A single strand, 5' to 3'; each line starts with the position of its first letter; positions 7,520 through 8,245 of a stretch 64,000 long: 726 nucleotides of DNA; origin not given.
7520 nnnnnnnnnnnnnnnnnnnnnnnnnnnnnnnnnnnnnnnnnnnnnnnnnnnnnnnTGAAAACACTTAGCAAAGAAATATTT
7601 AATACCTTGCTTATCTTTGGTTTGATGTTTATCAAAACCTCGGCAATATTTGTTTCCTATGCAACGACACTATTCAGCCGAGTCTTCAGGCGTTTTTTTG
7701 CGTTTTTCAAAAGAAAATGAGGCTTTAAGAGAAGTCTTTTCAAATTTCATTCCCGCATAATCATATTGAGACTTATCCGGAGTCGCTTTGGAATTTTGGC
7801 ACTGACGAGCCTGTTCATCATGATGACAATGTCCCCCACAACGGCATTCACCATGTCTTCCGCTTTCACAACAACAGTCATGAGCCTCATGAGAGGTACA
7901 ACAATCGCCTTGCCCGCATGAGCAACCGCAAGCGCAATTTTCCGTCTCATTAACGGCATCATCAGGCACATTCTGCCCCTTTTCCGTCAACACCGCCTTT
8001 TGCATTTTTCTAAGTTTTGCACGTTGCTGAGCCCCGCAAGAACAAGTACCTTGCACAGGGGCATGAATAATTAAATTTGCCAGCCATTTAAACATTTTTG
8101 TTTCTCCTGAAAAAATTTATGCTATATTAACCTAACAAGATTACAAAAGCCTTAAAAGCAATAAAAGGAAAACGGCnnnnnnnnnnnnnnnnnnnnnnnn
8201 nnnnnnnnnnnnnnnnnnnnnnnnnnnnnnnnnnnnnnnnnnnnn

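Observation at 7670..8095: Second, unrelated Cys/His-rich small protein next to a tandem pair of YcgN Cys-cluster genes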

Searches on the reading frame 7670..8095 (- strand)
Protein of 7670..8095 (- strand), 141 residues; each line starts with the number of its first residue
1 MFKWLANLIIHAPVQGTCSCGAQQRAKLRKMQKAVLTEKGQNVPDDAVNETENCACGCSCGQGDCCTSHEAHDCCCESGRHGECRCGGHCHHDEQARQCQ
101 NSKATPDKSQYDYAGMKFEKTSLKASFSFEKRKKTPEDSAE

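Call 3: search_protein_families(library=pfam, proteins=[window:7670-8095:-], max_evalue=1)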
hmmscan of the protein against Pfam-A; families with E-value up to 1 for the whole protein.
window:7670-8095:- (141 aa): 0 families

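Call 4: search_protein_families(library=ncbifam, proteins=[window:7670-8095:-], max_evalue=1)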
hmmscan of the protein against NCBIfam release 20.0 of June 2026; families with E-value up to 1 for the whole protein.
window:7670-8095:- (141 aa): 0 families
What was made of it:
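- On YcgN / UPF0260 (PF03692 CxxCxxCC; NCBIfam PRK05170 models): No Pfam or NCBIfam hit for X (calls 3, 4).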

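Call 6: find_homologous_proteins(query=window:7670-8095:-, max_evalue=0.01)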
Query window:7670-8095:- (141 aa): 3 proteins with E <= 0.01 among 8 candidates.
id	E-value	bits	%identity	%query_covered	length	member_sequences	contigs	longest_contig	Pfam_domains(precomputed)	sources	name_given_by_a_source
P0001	1.4e-90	319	99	100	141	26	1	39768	-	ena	-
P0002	3.3e-10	58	60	30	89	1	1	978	-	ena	-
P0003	1.3e-9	56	60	30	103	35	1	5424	-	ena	-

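Call 8: find_related_loci(query=window:7670-8095:-, collection=genome_contigs, flank=6000)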
Query window:7670-8095:- (141 aa) in genome_contigs; peptide patterns used: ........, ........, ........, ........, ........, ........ (x = any residue, [..] = any of these).
80 stretches matched a pattern; 5 encode a relative of the query (tblastn E <= 1e-3); 5 distinct loci.
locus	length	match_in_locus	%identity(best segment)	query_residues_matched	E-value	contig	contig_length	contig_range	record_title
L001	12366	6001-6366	46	1-141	1e-33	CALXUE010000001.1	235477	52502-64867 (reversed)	MAG: uncultured Alphaproteobacteria bacterium isolate BRZ_MQ__bin8 genome assembly, contig: BRZ_MQ__NODE_42_length_23547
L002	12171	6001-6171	50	1-60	1e-14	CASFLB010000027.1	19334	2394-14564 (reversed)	uncultured proteobacterium isolate O80_L3_331331_idba_bin.82 genome assembly, contig: O80_L3_331331_idba_bin.82.fa_scaff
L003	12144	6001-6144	56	1-48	3e-13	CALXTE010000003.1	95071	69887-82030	MAG: uncultured Alphaproteobacteria bacterium isolate BRZ_SN__bin90 genome assembly, contig: BRZ_SN__NODE_249_length_950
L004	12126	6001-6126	60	1-42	9e-13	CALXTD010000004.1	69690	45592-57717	MAG: uncultured Alphaproteobacteria bacterium isolate BRZ_RF__bin97 genome assembly, contig: BRZ_RF__NODE_353_length_696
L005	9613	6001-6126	60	1-42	9e-13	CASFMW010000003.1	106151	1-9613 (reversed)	uncultured proteobacterium isolate O25_L1_391391_idba_bin.172 genome assembly, contig: O25_L1_391391_idba_bin.172.fa_sca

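Call 12: find_encoding_contigs(protein=window:7670-8095:-, flank=3000, max_places=6)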
Protein window:7670-8095:- (141 aa): 24 contigs read that carry it; 6 places shown.
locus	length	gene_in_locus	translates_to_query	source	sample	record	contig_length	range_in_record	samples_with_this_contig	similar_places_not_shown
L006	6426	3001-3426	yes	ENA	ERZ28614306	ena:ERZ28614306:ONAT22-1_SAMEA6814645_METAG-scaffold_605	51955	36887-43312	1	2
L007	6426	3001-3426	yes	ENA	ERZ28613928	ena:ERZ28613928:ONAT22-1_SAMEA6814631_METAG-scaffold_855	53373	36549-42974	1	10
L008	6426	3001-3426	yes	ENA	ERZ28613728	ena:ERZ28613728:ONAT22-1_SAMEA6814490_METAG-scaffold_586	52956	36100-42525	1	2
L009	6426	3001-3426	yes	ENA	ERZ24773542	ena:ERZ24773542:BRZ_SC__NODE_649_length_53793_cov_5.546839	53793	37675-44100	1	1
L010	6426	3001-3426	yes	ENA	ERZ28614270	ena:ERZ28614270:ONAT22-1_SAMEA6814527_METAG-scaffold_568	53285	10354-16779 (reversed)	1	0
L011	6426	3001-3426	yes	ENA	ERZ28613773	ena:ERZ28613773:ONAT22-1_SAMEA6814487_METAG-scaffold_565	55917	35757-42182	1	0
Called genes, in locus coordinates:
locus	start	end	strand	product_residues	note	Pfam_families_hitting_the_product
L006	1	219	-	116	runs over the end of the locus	PF00825:Ribonuclease_P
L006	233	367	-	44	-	PF00468:Ribosomal_L34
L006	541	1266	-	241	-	PF01027:Bax1-I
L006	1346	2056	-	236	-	PF01863:YgjP-like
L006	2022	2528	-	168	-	-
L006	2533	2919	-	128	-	PF03692:CxxCxxCC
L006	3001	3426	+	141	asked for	-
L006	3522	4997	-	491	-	PF00772:DnaB, PF03796:DnaB_C, PF13481:AAA_25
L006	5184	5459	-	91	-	PF00830:Ribosomal_L28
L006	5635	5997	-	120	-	-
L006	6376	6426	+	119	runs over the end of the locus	-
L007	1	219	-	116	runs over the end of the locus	PF00825:Ribonuclease_P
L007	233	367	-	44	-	PF00468:Ribosomal_L34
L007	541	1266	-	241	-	PF01027:Bax1-I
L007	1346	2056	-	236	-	PF01863:YgjP-like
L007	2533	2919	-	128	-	PF03692:CxxCxxCC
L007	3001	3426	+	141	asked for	-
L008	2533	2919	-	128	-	PF03692:CxxCxxCC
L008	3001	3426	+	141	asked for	-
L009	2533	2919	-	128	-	PF03692:CxxCxxCC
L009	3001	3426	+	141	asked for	-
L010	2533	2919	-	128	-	PF03692:CxxCxxCC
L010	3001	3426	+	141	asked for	-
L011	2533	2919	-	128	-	PF03692:CxxCxxCC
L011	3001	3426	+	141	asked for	-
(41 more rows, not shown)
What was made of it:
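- Real gene: the identical protein occurs in 115 assembly blocks (call 12).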

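Call 13: find_encoding_contigs(protein=P0001, flank=3000, max_places=6)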
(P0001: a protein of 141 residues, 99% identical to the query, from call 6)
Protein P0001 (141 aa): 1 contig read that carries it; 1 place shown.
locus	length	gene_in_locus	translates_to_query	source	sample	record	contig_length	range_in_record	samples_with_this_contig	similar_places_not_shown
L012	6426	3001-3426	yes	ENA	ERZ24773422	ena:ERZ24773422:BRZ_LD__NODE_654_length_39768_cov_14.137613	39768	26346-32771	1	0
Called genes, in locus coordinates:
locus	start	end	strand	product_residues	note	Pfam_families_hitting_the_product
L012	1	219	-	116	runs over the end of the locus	PF00825:Ribonuclease_P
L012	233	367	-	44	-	PF00468:Ribosomal_L34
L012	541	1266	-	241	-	PF01027:Bax1-I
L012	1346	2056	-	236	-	PF01863:YgjP-like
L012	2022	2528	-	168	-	-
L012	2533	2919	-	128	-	PF03692:CxxCxxCC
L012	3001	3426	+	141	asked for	-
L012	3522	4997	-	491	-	PF00772:DnaB, PF03796:DnaB_C, PF13481:AAA_25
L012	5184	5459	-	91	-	PF00830:Ribosomal_L28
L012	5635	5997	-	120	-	-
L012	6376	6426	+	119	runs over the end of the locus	-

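Call 18: find_homologous_proteins(query=A1, max_evalue=0.1)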
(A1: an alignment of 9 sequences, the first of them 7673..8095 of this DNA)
Query A1 (9 sequences) (141 aa, profile of the alignment): 38 proteins with E <= 0.1 among 368 candidates.
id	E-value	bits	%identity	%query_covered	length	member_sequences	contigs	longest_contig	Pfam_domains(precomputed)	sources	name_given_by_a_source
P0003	5.5e-46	173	60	30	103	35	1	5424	-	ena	-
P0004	2.8e-40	154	50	43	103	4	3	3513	-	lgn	-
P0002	4.3e-36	141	60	30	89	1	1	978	-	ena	-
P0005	6.6e-36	140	45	100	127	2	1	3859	-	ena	-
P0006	1.7e-35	139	46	100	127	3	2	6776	-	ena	-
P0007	1.7e-35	139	45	100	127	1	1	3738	-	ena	-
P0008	5.9e-35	137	47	100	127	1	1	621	-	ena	-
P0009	7.4e-35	137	45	100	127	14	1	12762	-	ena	-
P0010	1.2e-33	133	48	100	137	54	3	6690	-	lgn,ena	-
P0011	4.6e-31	125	44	100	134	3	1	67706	-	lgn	-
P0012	1.0e-30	124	41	100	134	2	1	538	-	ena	-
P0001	1.5e-29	120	99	100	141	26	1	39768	-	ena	-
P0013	6.1e-29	118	39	100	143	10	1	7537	-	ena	-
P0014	4.2e-27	112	33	91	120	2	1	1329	-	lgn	-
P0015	2.0e-25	107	35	91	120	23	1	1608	-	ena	-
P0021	3.9e-20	90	41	94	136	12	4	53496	-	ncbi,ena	-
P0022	5.5e-20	89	52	43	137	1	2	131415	-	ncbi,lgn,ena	-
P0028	8.8e-17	79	38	63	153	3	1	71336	-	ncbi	-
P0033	6.6e-13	67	35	46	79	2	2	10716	-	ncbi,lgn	-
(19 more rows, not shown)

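Call 20: list_cluster_members(proteins=[P0021, P0022, P0028, P0033])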
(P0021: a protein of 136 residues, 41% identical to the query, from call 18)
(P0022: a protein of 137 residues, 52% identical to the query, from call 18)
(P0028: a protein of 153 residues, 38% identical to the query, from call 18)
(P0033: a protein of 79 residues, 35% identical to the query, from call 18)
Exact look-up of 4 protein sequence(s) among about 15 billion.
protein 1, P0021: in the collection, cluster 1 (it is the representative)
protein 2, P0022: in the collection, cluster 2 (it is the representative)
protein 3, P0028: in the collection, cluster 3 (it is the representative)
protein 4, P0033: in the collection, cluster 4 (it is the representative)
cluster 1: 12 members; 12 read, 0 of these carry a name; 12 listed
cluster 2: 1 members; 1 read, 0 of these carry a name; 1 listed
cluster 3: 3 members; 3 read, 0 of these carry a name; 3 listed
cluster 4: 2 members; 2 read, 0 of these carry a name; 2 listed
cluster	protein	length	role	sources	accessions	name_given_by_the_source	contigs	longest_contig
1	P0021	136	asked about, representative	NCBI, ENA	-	-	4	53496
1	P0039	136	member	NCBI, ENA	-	-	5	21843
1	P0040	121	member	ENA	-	-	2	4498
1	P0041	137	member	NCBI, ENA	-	-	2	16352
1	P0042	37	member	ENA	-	-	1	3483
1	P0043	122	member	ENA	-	-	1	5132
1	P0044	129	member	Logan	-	-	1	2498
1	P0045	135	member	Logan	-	-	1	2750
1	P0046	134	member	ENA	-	-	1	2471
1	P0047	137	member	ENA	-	-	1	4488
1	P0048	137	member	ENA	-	-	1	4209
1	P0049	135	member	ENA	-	-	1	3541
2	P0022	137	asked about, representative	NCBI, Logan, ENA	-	-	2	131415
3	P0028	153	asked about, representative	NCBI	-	-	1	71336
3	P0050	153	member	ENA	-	-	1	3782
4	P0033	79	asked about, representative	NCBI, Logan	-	-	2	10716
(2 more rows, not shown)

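Call 21: find_encoding_contigs(protein=P0022, flank=6000, max_places=3)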
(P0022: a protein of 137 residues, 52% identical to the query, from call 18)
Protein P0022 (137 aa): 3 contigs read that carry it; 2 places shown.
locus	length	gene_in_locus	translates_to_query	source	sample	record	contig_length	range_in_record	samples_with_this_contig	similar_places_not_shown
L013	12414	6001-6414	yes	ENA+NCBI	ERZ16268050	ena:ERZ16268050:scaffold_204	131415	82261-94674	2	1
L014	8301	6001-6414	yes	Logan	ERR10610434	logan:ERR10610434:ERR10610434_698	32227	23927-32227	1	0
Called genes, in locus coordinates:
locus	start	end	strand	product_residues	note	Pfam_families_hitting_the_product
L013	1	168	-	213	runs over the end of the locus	PF03193:RsgA_GTPase (faint), PF00009:GTP_EFTU (faint), PF00735:Septin (weak), PF01926:MMR_HSR1, PF02421:FeoB_N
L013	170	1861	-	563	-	PF14849:YidC_periplas, PF02096:60KD_IMP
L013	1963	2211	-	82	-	PF01809:YidD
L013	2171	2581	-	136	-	PF00825:Ribonuclease_P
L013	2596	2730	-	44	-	PF00468:Ribosomal_L34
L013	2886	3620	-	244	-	PF01027:Bax1-I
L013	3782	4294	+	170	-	-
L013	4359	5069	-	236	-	PF01863:YgjP-like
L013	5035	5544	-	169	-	-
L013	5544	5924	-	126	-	PF03692:CxxCxxCC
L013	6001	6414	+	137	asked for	-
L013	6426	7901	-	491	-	PF00772:DnaB, PF13481:AAA_25, PF03796:DnaB_C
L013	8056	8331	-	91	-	PF00830:Ribosomal_L28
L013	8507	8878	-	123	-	-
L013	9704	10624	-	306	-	PF14253:AbiH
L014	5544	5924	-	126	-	PF03692:CxxCxxCC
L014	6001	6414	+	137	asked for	-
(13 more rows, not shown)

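Call 22: find_encoding_contigs(protein=P0028, flank=6000, max_places=3)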
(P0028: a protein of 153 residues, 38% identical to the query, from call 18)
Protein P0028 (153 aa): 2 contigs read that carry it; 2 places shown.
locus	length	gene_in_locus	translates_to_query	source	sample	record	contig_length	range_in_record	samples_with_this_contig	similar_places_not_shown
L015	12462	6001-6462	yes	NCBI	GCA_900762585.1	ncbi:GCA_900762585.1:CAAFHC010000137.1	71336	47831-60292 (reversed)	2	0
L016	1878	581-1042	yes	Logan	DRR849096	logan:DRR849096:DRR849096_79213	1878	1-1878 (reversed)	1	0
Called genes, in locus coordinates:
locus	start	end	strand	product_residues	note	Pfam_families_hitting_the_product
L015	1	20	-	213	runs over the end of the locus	PF03193:RsgA_GTPase (faint), PF00009:GTP_EFTU (faint), PF09439:SRPRB (faint), PF00735:Septin (faint), PF01926:MMR_HSR1, PF02421:FeoB_N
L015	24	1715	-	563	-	PF14849:YidC_periplas, PF02096:60KD_IMP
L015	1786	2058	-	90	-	PF01809:YidD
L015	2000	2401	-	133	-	PF00825:Ribonuclease_P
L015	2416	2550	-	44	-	PF00468:Ribosomal_L34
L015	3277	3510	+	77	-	PF13413:HTH_25 (faint)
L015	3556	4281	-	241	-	PF01027:Bax1-I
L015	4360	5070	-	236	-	PF01863:YgjP-like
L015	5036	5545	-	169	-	-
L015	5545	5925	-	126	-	PF03692:CxxCxxCC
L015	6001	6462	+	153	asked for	-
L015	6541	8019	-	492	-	PF00772:DnaB, PF13481:AAA_25, PF03796:DnaB_C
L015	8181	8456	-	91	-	PF00830:Ribosomal_L28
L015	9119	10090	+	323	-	PF00135:COesterase, PF20434:BD-FAE, PF07859:Abhydrolase_3, PF00326:Peptidase_S9 (weak)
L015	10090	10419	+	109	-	PF00893:Multi_Drug_Res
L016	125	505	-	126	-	PF03692:CxxCxxCC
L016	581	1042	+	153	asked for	-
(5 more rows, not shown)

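Call 23: find_encoding_contigs(protein=P0033, flank=6000, max_places=3)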
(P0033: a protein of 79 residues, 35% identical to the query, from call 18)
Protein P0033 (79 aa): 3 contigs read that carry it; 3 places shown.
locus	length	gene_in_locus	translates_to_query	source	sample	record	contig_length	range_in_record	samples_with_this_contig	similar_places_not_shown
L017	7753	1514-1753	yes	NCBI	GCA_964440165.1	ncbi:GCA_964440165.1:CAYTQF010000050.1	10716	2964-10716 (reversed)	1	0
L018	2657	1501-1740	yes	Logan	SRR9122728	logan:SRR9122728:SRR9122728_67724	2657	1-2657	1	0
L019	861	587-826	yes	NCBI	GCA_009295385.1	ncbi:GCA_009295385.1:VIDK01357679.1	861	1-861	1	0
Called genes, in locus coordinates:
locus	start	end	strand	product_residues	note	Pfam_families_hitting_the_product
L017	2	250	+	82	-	?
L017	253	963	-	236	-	PF01863:YgjP-like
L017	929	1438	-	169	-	-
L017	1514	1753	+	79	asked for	-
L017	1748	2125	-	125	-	PF03692:CxxCxxCC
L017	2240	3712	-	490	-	PF00772:DnaB, PF13481:AAA_25, PF03796:DnaB_C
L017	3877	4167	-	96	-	PF00830:Ribosomal_L28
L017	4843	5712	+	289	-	PF00294:PfkB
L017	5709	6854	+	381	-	PF07690:MFS_1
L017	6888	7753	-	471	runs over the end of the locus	PF04055:Radical_SAM, PF06968:BATS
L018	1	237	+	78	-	?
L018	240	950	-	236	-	PF01863:YgjP-like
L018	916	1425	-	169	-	-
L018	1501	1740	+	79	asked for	-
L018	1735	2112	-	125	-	PF03692:CxxCxxCC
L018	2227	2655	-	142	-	?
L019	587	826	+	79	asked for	-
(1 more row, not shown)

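Call 30: predict_structure(alignment_id=A2)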
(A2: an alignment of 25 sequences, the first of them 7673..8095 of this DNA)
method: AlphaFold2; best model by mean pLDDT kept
length: 141 residues; sequences in the alignment: 25
mean_pLDDT: 47.7   pTM: 0.16
mean pLDDT of the five models: 47.7, 45.8, 43.8, 42.8, 37.4
residues with pLDDT >= 90: 0; 70-90: 0; 50-70: 52; < 50: 89
segments of 3 or more residues with pLDDT < 50: 11-13, 16-21, 41-108, 126-129, 139-141
pLDDT, mean of each block of 10 residues (from residue 1): 54 48 56 56 47 40 41 42 42 40 47 55 51 51 39
secondary structure, 60 per line:
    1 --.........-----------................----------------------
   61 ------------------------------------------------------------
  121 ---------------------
elements in order: H3-11 H23-38
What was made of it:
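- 7799..7936 (-): Cys/His/Gly-rich low-complexity core, residues 54-99: 13 Cys, 6 His, 7 Gly; five CxC and three CC motifs; no aromatic residue. AF2 predicts it disordered, pLDDT about 40 (call 30).
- Tried and rejected: AF2 on the window protein gave pLDDT 47.7 (call 30).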

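Call 31: search_protein_representatives(alignment_id=A2)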
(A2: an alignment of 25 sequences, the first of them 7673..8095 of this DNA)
Query: 25 sequences, 112 profile positions. Proteins with E-value up to 0.001 (for the whole library): 51; up to 1e-10: 37; up to 1e-30: 4. The best 51 are listed.
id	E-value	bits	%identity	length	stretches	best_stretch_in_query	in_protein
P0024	4.7e-33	130.6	-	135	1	1-110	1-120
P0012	1.6e-32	128.8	-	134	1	1-111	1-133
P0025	7.9e-32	126.6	-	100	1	1-92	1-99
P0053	2.1e-31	125.3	-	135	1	1-110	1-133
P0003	1.1e-30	123.0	-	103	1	1-110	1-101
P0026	2.3e-27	112.2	-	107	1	1-70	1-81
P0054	2.4e-26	109.0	-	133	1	1-110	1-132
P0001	4.0e-25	105.1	-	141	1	1-100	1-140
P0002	8.6e-23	97.5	-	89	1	1-58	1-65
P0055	1.7e-22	96.6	-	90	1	1-93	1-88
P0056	3.9e-22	95.4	-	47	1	1-44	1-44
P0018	1.6e-21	93.5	-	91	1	1-74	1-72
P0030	2.2e-21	93.0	-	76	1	1-73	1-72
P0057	1.0e-19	87.6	-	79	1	1-71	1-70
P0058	2.9e-19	86.2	-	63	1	1-45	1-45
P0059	2.6e-16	76.7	-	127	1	1-85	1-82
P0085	1.6e-08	51.6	-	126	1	1-67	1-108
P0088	1.1e-07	48.9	-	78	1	1-61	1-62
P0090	3.6e-07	47.2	-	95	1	1-74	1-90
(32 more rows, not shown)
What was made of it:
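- About 90 distinct homologues exist (calls 18, 31).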

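Call 33: find_encoding_contigs(protein=P0085, flank=5000, max_places=3)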
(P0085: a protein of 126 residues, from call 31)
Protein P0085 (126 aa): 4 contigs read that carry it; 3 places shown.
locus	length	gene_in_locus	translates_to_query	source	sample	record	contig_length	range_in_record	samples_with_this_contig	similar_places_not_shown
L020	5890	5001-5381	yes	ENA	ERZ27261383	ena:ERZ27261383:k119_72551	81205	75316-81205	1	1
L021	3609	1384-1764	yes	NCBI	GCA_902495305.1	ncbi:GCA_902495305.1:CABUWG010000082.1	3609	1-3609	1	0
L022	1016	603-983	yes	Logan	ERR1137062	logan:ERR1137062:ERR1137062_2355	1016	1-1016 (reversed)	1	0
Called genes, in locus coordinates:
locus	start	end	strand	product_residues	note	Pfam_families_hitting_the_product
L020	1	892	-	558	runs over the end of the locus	PF14849:YidC_periplas, PF02096:60KD_IMP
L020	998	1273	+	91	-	-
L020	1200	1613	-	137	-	PF00825:Ribonuclease_P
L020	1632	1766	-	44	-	PF00468:Ribosomal_L34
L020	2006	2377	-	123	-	PF04956:TrbC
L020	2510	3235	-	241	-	PF01027:Bax1-I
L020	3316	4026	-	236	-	PF01863:YgjP-like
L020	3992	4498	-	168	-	-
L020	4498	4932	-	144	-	PF03692:CxxCxxCC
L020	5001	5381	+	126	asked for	-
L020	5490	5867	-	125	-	PF04956:TrbC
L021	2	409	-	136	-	?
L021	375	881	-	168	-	-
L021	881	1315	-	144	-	PF03692:CxxCxxCC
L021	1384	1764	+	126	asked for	-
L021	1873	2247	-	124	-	PF04956:TrbC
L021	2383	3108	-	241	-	PF01027:Bax1-I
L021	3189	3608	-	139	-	?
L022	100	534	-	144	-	PF03692:CxxCxxCC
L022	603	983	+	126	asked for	-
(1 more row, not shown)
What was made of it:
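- The linkage survives loss of the dnaB neighbour (L020 and L021, call 33).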

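Call 34: find_encoding_contigs(protein=P0059, flank=5000, max_places=3)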
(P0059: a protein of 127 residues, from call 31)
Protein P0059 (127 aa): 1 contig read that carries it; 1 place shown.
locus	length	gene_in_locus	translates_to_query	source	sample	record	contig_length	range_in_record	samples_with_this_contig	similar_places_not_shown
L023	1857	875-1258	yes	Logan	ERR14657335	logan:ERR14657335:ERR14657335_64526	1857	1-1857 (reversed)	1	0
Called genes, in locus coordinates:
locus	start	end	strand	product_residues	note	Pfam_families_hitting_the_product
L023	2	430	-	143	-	?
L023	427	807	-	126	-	PF03692:CxxCxxCC (weak)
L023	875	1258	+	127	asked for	-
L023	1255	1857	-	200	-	?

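Call 36: search_solved_structures(query=A2, max_evalue=10)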
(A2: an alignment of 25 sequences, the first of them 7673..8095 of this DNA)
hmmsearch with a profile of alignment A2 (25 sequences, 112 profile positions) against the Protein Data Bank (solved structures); distinct sequences matched with E-value up to 10: 2.
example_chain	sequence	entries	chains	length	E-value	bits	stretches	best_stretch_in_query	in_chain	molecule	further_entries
7ypw_A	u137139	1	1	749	0.71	14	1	14-95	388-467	Nucleoprotein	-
7lv8_A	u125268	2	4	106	1.2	13.3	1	20-89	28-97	Histone doublet Delta-Gamma (Gamma)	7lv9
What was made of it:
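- Tried and rejected: A PDB sequence-profile search found nothing (call 36).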

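Call 38: search_protein_families(library=pfam, alignment_id=A2, max_evalue=1)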
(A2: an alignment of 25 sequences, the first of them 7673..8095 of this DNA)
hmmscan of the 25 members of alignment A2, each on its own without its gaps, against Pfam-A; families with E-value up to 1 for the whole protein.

A. member 1, window:7673-8095:- (141 aa): 0 families

B. families by the number of members that match (of 25 scanned): 5 families
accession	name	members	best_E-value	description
PF16138.10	DUF4846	2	0.021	Domain of unknown function (4846)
PF12810.13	ALK_LTK_GRD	1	0.013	ALK/LTK, Glycine-rich domain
PF00131.25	Metallothio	1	0.029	Metallothionein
PF12468.15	LRR_TTSS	1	0.22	Type III secretion system leucine rich repeat protein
PF22807.2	TrAA12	1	0.98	TrAA12-like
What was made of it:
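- Closest known: Metallothioneins, as the operational class: bacterial SmtA/BmtA. Different: There is no sequence homology to any MT family (calls 3, 38).
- One member gives a weak hit to the Pfam Metallothio model (E 0.029, call 38). There is no homology to any characterised metallothionein family (calls 3, 38).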

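Call 44: find_related_loci(query=A2, collection=metagenome_contigs, flank=3000)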
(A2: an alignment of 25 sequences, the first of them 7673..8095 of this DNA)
Query A2 (141 aa) in metagenome_contigs; peptide patterns used: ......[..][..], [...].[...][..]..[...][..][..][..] (x = any residue, [..] = any of these).
174 stretches matched a pattern; 28 encode a relative of the query (tblastn E <= 1e-3); 28 distinct loci.
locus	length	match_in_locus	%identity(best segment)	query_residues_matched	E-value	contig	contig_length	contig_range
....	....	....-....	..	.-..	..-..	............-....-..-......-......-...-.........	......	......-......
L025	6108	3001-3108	61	1-36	7e-12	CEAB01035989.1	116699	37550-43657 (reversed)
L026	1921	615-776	37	1-54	2e-10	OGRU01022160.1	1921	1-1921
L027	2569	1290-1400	49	1-37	2e-10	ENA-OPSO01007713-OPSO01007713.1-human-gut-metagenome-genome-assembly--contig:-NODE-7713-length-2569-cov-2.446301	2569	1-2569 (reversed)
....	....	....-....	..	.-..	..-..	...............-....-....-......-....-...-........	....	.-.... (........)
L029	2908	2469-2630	37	1-54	3e-10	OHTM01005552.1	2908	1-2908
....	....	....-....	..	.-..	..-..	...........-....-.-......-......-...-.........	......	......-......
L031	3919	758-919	37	1-54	3e-10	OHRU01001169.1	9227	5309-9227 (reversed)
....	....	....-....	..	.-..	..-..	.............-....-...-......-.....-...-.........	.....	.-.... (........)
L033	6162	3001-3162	37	1-54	3e-10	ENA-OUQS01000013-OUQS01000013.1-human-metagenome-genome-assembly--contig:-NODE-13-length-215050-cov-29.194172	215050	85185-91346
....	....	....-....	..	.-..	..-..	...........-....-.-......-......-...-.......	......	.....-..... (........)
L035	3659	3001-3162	37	1-54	3e-10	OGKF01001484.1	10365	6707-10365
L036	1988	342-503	37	1-54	3e-10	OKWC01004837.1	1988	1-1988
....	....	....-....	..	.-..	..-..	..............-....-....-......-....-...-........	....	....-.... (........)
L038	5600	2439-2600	37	1-54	3e-10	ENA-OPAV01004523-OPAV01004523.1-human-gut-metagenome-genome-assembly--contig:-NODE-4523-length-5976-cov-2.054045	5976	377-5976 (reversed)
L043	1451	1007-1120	55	1-37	3e-9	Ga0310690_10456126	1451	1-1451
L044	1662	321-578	35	1-105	5e-9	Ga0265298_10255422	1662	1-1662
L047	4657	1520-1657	41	1-45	3e-8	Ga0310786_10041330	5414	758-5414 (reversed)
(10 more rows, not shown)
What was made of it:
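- Tried and rejected: It succeeded with A2 (call 44).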

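Call 56: search_protein_families(library=padloc, proteins=[window:7670-8095:-], max_evalue=0.1)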
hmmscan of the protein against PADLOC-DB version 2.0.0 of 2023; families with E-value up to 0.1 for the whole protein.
window:7670-8095:- (141 aa): 0 families
